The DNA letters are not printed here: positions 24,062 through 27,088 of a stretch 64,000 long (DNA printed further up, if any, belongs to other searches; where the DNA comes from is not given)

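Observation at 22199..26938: Acyl-CoA synthetase translationally coupled to a stand-alone cytoplasmic molybdopterin oxidoreductase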

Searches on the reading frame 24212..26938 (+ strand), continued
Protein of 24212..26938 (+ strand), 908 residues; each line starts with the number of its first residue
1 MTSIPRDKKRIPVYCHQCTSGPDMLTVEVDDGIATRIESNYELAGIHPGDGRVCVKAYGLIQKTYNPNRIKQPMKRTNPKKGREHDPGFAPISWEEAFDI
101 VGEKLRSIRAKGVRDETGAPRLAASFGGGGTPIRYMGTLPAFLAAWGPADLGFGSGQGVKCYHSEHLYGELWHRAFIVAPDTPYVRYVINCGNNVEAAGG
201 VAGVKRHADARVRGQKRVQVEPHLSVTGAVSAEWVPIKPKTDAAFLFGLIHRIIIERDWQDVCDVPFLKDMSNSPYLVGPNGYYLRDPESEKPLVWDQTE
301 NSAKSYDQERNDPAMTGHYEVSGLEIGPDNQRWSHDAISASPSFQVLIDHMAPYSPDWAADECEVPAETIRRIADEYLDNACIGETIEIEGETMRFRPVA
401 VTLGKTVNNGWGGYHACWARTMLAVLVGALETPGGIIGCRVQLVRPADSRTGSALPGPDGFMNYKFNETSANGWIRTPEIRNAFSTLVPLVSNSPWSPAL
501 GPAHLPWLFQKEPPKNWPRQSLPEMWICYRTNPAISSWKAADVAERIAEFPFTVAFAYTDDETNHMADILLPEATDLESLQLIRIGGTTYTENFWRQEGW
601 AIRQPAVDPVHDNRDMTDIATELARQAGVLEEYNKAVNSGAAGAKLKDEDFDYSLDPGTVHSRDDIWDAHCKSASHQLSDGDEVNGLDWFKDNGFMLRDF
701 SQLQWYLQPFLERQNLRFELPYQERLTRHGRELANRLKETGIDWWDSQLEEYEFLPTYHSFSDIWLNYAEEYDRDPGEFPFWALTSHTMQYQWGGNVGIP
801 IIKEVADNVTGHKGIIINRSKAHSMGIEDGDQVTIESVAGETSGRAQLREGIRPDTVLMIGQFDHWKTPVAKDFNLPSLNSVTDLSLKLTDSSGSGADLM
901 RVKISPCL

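Call 51: find_homologous_proteins(query=P0271, max_evalue=1e-100)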
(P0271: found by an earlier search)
Query P0271 (917 aa): 2869 proteins with E <= 1e-100 among 8000 candidates; the best 120 are listed.
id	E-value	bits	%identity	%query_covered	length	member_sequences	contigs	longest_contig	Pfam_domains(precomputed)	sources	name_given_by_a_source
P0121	0.0e+0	2119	97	100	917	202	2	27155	PF00384.28,PF01568.28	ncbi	-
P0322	0.0e+0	1941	88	100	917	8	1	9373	PF00384.28,PF01568.28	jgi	-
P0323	0.0e+0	1817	83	100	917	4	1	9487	PF00384.28,PF01568.28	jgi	-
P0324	0.0e+0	1815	83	98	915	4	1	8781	PF00384.28,PF01568.28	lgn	-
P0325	0.0e+0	1810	82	99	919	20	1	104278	PF00384.28,PF01568.28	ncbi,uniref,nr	ncbi:molybdopterin-dependent oxidoreductase [Aromatoleum toluvorans]|uniref:Molybdopterin-dependent 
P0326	0.0e+0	1810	83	99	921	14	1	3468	PF00384.28,PF01568.28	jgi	-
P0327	0.0e+0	1805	82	99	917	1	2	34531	PF00384.28,PF01568.28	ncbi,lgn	-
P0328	0.0e+0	1804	83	98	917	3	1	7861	PF00384.28,PF01568.28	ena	-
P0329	0.0e+0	1801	82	100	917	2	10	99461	PF00384.28,PF01568.28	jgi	jgi:phenylacetyl-CoA:acceptor oxidoreductase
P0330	0.0e+0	1799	82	99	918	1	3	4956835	PF00384.28,PF01568.28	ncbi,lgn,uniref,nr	ncbi:molybdopterin-dependent oxidoreductase [Azoarcus sp. DN11]|uniref:molybdopterin-dependent oxido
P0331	0.0e+0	1790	83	98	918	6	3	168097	PF00384.28,PF01568.28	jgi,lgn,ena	-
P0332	0.0e+0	1786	82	98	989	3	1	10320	PF00384.28,PF01568.28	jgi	-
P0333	0.0e+0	1780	82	99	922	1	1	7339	PF00384.28,PF01568.28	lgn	-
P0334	0.0e+0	1774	81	99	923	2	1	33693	PF00384.28,PF01568.28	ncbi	-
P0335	0.0e+0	1768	81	99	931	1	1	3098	PF00384.28,PF01568.28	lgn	-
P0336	0.0e+0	1766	81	98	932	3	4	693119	PF00384.28,PF01568.28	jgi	jgi:phenylacetyl-CoA:acceptor oxidoreductase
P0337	0.0e+0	1766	81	99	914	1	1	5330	PF00384.28,PF01568.28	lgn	-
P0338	0.0e+0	1760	80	99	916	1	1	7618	PF00384.28,PF01568.28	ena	-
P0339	0.0e+0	1759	80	99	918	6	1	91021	PF00384.28,PF01568.28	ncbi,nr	ncbi:MAG: molybdopterin-dependent oxidoreductase [Rhodocyclaceae bacterium]|nr:molybdopterin-depende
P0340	0.0e+0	1746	79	100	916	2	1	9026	PF00384.28,PF01568.28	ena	-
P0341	0.0e+0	1745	81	98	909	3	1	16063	PF00384.28,PF01568.28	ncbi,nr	ncbi:MAG: molybdopterin oxidoreductase [Betaproteobacteria bacterium RIFCSPLOWO2_02_FULL_65_24]|nr:M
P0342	0.0e+0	1742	80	99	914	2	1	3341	PF00384.28,PF01568.28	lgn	-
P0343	0.0e+0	1737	78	100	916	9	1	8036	PF00384.28,PF01568.28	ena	-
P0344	0.0e+0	1727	78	100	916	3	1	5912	PF00384.28,PF01568.28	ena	-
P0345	0.0e+0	1720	79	100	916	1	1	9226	PF00384.28,PF01568.28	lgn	-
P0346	0.0e+0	1720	79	100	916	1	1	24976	PF00384.28,PF01568.28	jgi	jgi:phenylacetyl-CoA:acceptor oxidoreductase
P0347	0.0e+0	1718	79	100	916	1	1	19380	PF00384.28,PF01568.28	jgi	-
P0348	0.0e+0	1711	79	100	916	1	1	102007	PF00384.28,PF01568.28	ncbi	-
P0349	0.0e+0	1708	77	100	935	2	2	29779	PF00384.28,PF01568.28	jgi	-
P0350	0.0e+0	1703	78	99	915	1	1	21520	PF00384.28,PF01568.28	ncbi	-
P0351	0.0e+0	1700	77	100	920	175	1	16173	PF00384.28,PF01568.28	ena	-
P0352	0.0e+0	1699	78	99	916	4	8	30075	PF00384.28,PF01568.28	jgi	jgi:phenylacetyl-CoA:acceptor oxidoreductase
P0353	0.0e+0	1698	78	100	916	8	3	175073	PF00384.28,PF01568.28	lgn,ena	-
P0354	0.0e+0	1687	77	99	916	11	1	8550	PF00384.28,PF01568.28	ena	-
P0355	0.0e+0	1686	79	97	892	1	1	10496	PF00384.28,PF01568.28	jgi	jgi:phenylacetyl-CoA:acceptor oxidoreductase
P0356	0.0e+0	1681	77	99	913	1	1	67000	PF00384.28,PF01568.28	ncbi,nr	ncbi:MAG: molybdopterin-dependent oxidoreductase [Rhodocyclaceae bacterium]|nr:molybdopterin-depende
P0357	0.0e+0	1675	76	100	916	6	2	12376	PF00384.28,PF01568.28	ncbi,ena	-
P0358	0.0e+0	1673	76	100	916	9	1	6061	PF00384.28,PF01568.28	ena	-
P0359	0.0e+0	1673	76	100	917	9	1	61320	PF00384.28,PF01568.28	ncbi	-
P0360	0.0e+0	1670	76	100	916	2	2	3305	PF00384.28,PF01568.28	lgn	-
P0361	0.0e+0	1667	76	99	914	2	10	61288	PF00384.28,PF01568.28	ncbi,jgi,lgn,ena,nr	ncbi:Molybdopterin oxidoreductase [Burkholderiales bacterium]|jgi:phenylacetyl-CoA:acceptor oxidored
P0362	0.0e+0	1665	76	99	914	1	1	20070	PF00384.28,PF01568.28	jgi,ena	jgi:phenylacetyl-CoA:acceptor oxidoreductase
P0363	0.0e+0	1661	75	100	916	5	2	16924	PF00384.28,PF01568.28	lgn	-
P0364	0.0e+0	1661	76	99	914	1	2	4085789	PF00384.28,PF01568.28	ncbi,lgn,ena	-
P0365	0.0e+0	1654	75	100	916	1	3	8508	PF00384.28,PF01568.28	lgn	-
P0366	0.0e+0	1648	75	99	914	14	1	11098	PF00384.28,PF01568.28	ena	-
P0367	0.0e+0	1643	74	99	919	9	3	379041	PF00384.28,PF01568.28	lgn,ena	-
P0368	0.0e+0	1642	75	99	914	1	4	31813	PF00384.28,PF01568.28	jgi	-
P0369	0.0e+0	1641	77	97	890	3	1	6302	PF00384.28,PF01568.28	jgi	jgi:phenylacetyl-CoA:acceptor oxidoreductase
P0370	0.0e+0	1640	75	99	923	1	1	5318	PF00384.28,PF01568.28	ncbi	ncbi:MAG TPA: molybdopterin-dependent oxidoreductase [Motiliproteus sp.]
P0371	0.0e+0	1635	74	99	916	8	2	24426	PF00384.28,PF01568.28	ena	-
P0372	0.0e+0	1634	74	100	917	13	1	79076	PF00384.28,PF01568.28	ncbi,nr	ncbi:MAG TPA: molybdopterin-dependent oxidoreductase [Burkholderiaceae bacterium]|nr:molybdopterin-d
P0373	0.0e+0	1631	76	98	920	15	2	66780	PF00384.28,PF01568.28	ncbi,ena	-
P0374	0.0e+0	1629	75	99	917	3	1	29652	PF00384.28,PF01568.28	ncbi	-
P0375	0.0e+0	1629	74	100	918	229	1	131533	PF00384.28,PF01568.28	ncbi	-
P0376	0.0e+0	1629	74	98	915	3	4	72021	PF00384.28,PF01568.28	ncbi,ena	ncbi:MAG: molybdopterin-dependent oxidoreductase [Beijerinckiaceae bacterium]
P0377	0.0e+0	1627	74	99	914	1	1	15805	PF00384.28,PF01568.28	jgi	jgi:phenylacetyl-CoA:acceptor oxidoreductase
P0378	0.0e+0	1625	74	99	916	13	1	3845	PF00384.28,PF01568.28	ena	-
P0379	0.0e+0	1622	74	99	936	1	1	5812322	PF00384.28,PF01568.28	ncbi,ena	-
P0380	0.0e+0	1622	74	99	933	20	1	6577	PF00384.28,PF01568.28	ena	-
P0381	0.0e+0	1622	73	100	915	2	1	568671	PF00384.28,PF01568.28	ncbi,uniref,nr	ncbi:molybdopterin-dependent oxidoreductase [Motiliproteus sp. MSK22-1]|uniref:molybdopterin-depende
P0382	0.0e+0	1622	74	98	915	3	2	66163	PF00384.28,PF01568.28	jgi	jgi:phenylacetyl-CoA:acceptor oxidoreductase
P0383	0.0e+0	1620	77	97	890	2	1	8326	PF00384.28,PF01568.28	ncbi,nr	ncbi:MAG: molybdopterin-dependent oxidoreductase [Xanthomonadales bacterium]|nr:molybdopterin-depend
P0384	0.0e+0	1619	73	99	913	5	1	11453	PF00384.28,PF01568.28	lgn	-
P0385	0.0e+0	1617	74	100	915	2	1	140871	PF00384.28,PF01568.28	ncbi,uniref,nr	ncbi:molybdopterin-dependent oxidoreductase [Motiliproteus sp. SC1-56]|uniref:molybdopterin-dependen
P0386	0.0e+0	1615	73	99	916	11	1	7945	PF00384.28,PF01568.28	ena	-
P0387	0.0e+0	1615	75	98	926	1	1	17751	PF00384.28,PF01568.28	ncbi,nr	ncbi:MAG: molybdopterin-dependent oxidoreductase [Burkholderiales bacterium]|nr:molybdopterin-depend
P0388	0.0e+0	1613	74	99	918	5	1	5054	PF00384.28,PF01568.28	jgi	jgi:phenylacetyl-CoA:acceptor oxidoreductase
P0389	0.0e+0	1613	73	99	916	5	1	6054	PF00384.28,PF01568.28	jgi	jgi:phenylacetyl-CoA:acceptor oxidoreductase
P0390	0.0e+0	1609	74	98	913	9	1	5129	PF00384.28,PF01568.28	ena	-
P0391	0.0e+0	1609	73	99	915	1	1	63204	PF00384.28,PF01568.28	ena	-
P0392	0.0e+0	1608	73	99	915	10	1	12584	PF00384.28,PF01568.28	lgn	-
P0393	0.0e+0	1606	81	90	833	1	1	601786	PF00384.28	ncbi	ncbi:molybdopterin-dependent oxidoreductase, partial [Aromatoleum anaerobium]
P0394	0.0e+0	1603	73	100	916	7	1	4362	PF00384.28,PF01568.28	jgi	-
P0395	0.0e+0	1603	74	99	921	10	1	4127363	PF00384.28,PF01568.28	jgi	jgi:phenylacetyl-CoA:acceptor oxidoreductase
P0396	0.0e+0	1601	73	99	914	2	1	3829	PF00384.28,PF01568.28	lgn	-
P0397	0.0e+0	1600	74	100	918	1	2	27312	PF00384.28,PF01568.28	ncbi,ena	ncbi:MAG: molybdopterin-dependent oxidoreductase [Pseudomonadota bacterium]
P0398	0.0e+0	1599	76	97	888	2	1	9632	PF00384.28,PF01568.28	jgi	jgi:phenylacetyl-CoA:acceptor oxidoreductase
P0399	0.0e+0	1597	74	98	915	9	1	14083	PF00384.28,PF01568.28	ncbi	-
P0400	0.0e+0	1595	73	99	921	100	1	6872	PF00384.28,PF01568.28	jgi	-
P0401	0.0e+0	1593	73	99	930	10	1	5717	PF00384.28,PF01568.28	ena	-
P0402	0.0e+0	1593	73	99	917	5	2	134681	PF00384.28,PF01568.28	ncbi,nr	ncbi:MAG TPA: molybdopterin-dependent oxidoreductase [Burkholderiaceae bacterium]|nr:molybdopterin-d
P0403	0.0e+0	1592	73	98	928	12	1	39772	PF00384.28,PF01568.28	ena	-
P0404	0.0e+0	1590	72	99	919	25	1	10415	PF00384.28,PF01568.28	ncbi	-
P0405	0.0e+0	1587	73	98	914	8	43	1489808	PF00384.28,PF01568.28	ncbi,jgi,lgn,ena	jgi:phenylacetyl-CoA:acceptor oxidoreductase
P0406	0.0e+0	1583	74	100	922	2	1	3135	PF00384.28,PF01568.28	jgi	jgi:phenylacetyl-CoA:acceptor oxidoreductase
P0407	0.0e+0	1583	73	98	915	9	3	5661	PF00384.28,PF01568.28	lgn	-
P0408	0.0e+0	1581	72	99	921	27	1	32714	PF00384.28,PF01568.28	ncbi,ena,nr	ncbi:MAG TPA: molybdopterin-dependent oxidoreductase [Rhodoblastus sp.]|nr:molybdopterin-dependent o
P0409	0.0e+0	1581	73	99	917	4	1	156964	PF00384.28,PF01568.28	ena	-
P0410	0.0e+0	1580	72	99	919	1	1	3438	PF00384.28,PF01568.28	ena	-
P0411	0.0e+0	1576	72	99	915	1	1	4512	PF00384.28,PF01568.28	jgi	jgi:phenylacetyl-CoA:acceptor oxidoreductase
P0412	0.0e+0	1575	72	99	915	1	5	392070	PF00384.28,PF01568.28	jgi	jgi:phenylacetyl-CoA:acceptor oxidoreductase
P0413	0.0e+0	1575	72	99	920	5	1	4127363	PF00384.28,PF01568.28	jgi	jgi:phenylacetyl-CoA:acceptor oxidoreductase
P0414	0.0e+0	1574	74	97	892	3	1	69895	PF00384.28,PF01568.28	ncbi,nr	ncbi:MAG TPA: molybdopterin-dependent oxidoreductase [Burkholderiaceae bacterium]|nr:molybdopterin-d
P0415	0.0e+0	1572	72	98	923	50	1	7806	PF00384.28,PF01568.28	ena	-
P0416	0.0e+0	1566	72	98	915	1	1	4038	PF00384.28,PF01568.28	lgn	-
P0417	0.0e+0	1564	72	99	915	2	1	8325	PF00384.28,PF01568.28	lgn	-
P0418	0.0e+0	1563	71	99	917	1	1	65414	PF00384.28,PF01568.28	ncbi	-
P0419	0.0e+0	1556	73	97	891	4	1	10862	PF00384.28,PF01568.28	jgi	jgi:phenylacetyl-CoA:acceptor oxidoreductase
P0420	0.0e+0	1550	71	99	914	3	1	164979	PF00384.28,PF01568.28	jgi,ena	-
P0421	0.0e+0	1541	73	97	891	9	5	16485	PF00384.28,PF01568.28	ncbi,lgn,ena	-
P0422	0.0e+0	1540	70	99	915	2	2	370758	PF00384.28,PF01568.28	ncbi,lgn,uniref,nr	ncbi:molybdopterin oxidoreductase [Rhodoblastus sphagnicola]|uniref:Molybdopterin oxidoreductase n=1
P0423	0.0e+0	1504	69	98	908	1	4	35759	PF00384.28,PF01568.28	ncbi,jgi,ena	jgi:phenylacetyl-CoA:acceptor oxidoreductase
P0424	0.0e+0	1504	70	99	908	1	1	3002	PF00384.28,PF01568.28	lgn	-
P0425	0.0e+0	1503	69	100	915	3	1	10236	PF00384.28,PF01568.28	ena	-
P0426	0.0e+0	1501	69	99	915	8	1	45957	PF00384.28,PF01568.28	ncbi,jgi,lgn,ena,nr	ncbi:MAG TPA: molybdopterin-dependent oxidoreductase [Azospirillum sp.]|nr:molybdopterin-dependent o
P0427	0.0e+0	1495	70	98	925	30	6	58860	PF00384.28,PF01568.28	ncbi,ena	-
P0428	0.0e+0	1490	69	100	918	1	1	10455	PF00384.28,PF01568.28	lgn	-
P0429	0.0e+0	1486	69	99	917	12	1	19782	PF00384.28,PF01568.28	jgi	jgi:phenylacetyl-CoA:acceptor oxidoreductase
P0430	0.0e+0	1485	69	99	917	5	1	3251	PF00384.28,PF01568.28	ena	-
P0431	0.0e+0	1485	67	99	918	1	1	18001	PF00384.28,PF01568.28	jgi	jgi:phenylacetyl-CoA:acceptor oxidoreductase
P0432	0.0e+0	1484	69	99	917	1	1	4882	PF00384.28,PF01568.28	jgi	-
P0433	0.0e+0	1483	70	100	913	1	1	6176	PF00384.28,PF01568.28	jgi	jgi:phenylacetyl-CoA:acceptor oxidoreductase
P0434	0.0e+0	1479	68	100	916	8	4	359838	PF00384.28,PF01568.28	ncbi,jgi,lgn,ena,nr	ncbi:MAG: molybdopterin-dependent oxidoreductase [Burkholderiaceae bacterium]|jgi:phenylacetyl-CoA:a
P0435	0.0e+0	1477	68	99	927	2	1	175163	PF00384.28,PF01568.28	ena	-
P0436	0.0e+0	1475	68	99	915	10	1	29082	PF00384.28,PF01568.28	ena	-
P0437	0.0e+0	1474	69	99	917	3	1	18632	PF00384.28,PF01568.28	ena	-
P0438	0.0e+0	1473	69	98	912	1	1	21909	PF00384.28,PF01568.28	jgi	jgi:phenylacetyl-CoA:acceptor oxidoreductase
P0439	0.0e+0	1471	67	100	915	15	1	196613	PF00384.28,PF01568.28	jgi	jgi:phenylacetyl-CoA:acceptor oxidoreductase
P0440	0.0e+0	1471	68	99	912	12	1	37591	PF00384.28,PF01568.28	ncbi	-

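Call 52: find_encoding_contigs(protein=P0330, flank=10000, max_places=1)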
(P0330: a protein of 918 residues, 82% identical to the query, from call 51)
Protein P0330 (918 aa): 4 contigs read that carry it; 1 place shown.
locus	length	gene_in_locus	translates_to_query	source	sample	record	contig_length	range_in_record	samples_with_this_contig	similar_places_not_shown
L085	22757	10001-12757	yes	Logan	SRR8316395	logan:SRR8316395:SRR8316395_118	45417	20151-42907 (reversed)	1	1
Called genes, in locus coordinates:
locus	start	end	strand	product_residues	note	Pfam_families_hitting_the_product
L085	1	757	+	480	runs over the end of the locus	PF00171:Aldedh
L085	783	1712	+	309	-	PF13557:Phenol_MetA_deg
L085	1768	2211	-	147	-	PF02566:OsmC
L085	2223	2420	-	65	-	-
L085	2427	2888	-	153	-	PF12802:MarR_2, PF01047:MarR, PF09339:HTH_IclR (faint), PF13412:HTH_24 (faint), PF14947:HTH_45 (weak)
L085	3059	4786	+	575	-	PF01558:POR, PF01855:POR_N, PF02780:Transketolase_C (faint), PF17147:PFOR_II (weak)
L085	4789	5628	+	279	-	PF02775:TPP_enzyme_C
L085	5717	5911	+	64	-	PF00037:Fer4 (faint), PF12838:Fer4_7 (weak), PF13187:Fer4_9 (weak)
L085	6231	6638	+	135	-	PF12802:MarR_2 (weak)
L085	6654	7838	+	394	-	PF00083:Sugar_tr, PF07690:MFS_1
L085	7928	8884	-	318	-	PF07848:PaaX, PF20803:PaaX_M, PF08223:PaaX_C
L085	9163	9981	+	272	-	PF02634:FdhD-NarQ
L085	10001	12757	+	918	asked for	PF00384:Molybdopterin, PF01568:Molydop_binding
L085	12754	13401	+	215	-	PF13237:Fer4_10 (faint), PF13187:Fer4_9 (weak), PF13247:Fer4_11, PF12838:Fer4_7 (weak), PF25160:LdpA_Fe-S-bd (weak), PF12797:Fer4_2 (weak), PF00037:Fer4 (weak), PF12837:Fer4_6 (weak), +4 more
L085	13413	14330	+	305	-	PF04976:DmsC (weak)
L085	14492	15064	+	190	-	PF01558:POR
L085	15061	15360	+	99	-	PF12838:Fer4_7 (faint), PF13187:Fer4_9 (faint), PF12837:Fer4_6 (faint), PF12797:Fer4_2 (faint), PF14697:Fer4_21, PF00037:Fer4 (weak)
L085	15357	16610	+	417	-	PF01855:POR_N, PF17147:PFOR_II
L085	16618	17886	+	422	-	PF07992:Pyr_redox_2, PF03486:HI0933_like (faint), PF01266:DAO (faint), PF13454:NAD_binding_9 (faint), PF13738:Pyr_redox_3, PF00070:Pyr_redox, PF01593:Amino_oxidase (faint)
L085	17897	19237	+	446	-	PF12837:Fer4_6 (weak), PF12838:Fer4_7 (faint), PF13187:Fer4_9 (faint), PF13237:Fer4_10 (faint), PF13247:Fer4_11, PF02775:TPP_enzyme_C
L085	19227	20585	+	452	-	PF00501:AMP-binding, PF14535:AMP-binding_C_2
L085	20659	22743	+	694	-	PF13380:CoA_binding_2, PF13607:Succ_CoA_lig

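Call 53: find_encoding_contigs(protein=window:24212-26938:+, flank=10000, max_places=4)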
Protein window:24212-26938:+ (908 aa): 1 contig read that carries it; 1 place shown.
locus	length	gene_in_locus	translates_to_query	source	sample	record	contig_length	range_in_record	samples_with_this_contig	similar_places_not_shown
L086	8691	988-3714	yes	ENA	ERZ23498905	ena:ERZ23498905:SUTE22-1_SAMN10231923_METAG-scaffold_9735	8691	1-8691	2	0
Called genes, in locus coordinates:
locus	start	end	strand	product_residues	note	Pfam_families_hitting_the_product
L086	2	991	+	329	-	?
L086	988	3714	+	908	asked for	PF00384:Molybdopterin, PF01568:Molydop_binding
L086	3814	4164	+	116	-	PF00027:cNMP_binding (weak)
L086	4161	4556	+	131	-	PF13545:HTH_Crp_2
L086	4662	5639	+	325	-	PF01073:3Beta_HSD, PF01370:Epimerase, PF02719:Polysacc_synt_2, PF04321:RmlD_sub_bind, PF16363:GDP_Man_Dehyd, PF07993:NAD_binding_4 (weak)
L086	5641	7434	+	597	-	PF13522:GATase_6, PF13537:GATase_7, PF12481:DUF3700 (weak), PF00733:Asn_synthase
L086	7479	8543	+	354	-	PF01370:Epimerase, PF16363:GDP_Man_Dehyd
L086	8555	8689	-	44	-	?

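Call 54: find_encoding_contigs(protein=P0001, flank=8000, max_places=3)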
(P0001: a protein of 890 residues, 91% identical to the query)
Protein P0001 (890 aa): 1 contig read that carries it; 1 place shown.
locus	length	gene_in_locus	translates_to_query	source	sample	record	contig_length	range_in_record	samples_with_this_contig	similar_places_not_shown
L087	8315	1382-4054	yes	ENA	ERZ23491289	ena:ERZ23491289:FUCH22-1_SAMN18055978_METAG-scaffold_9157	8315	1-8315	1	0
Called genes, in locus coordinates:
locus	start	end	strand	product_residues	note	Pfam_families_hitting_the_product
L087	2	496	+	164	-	?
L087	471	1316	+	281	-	PF00501:AMP-binding, PF13193:AMP-binding_C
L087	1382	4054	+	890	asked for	PF00384:Molybdopterin, PF01568:Molydop_binding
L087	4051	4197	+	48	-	-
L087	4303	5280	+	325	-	PF01073:3Beta_HSD, PF01370:Epimerase, PF02719:Polysacc_synt_2, PF04321:RmlD_sub_bind, PF16363:GDP_Man_Dehyd, PF07993:NAD_binding_4 (weak)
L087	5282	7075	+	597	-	PF13522:GATase_6, PF13537:GATase_7, PF00733:Asn_synthase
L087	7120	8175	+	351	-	PF01370:Epimerase, PF16363:GDP_Man_Dehyd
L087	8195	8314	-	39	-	?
